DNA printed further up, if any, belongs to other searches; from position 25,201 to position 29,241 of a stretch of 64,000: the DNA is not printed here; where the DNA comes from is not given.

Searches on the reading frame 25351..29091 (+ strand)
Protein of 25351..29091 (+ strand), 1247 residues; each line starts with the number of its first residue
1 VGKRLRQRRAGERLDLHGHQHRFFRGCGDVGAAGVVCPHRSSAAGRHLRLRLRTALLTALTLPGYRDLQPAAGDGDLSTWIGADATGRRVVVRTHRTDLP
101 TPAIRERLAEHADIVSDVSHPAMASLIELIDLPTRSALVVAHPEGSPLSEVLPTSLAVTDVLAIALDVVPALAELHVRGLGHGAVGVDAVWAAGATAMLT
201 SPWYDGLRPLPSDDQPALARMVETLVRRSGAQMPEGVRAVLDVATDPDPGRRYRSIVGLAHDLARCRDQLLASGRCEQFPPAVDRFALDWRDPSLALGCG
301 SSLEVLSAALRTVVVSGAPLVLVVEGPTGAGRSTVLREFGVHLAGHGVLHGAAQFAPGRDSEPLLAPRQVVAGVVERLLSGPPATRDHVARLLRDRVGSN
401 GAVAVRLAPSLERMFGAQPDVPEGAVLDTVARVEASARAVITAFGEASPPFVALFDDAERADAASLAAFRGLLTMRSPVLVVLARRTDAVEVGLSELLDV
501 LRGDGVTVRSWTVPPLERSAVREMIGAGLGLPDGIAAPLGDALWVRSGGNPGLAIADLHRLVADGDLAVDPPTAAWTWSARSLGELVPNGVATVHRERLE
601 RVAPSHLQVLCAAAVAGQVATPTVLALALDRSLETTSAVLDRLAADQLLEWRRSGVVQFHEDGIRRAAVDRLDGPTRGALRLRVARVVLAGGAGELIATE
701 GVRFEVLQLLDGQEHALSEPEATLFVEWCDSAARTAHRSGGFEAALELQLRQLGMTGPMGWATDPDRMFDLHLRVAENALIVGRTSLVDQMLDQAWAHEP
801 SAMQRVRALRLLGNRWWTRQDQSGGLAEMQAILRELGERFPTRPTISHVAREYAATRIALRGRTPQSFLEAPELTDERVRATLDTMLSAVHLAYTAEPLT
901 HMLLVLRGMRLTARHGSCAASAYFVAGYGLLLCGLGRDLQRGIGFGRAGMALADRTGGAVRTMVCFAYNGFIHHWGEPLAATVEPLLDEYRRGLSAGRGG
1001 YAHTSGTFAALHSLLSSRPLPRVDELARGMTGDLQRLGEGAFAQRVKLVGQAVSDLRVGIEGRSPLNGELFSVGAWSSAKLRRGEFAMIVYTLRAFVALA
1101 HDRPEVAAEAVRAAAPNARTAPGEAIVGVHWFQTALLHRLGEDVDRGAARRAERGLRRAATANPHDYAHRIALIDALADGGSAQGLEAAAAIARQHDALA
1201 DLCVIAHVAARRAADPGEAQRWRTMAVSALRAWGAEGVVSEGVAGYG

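Call 39: search_protein_families(library=pfam, proteins=[window:25351-29091:+], max_evalue=0.00001)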
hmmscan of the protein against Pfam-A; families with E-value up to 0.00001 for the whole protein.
window:25351-29091:+ (1247 aa): 1 family
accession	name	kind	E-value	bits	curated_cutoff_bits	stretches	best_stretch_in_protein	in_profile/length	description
PF13191.12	AAA_16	-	1.4e-11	45.6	32.6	1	304-482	10-167/167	AAA ATPase domain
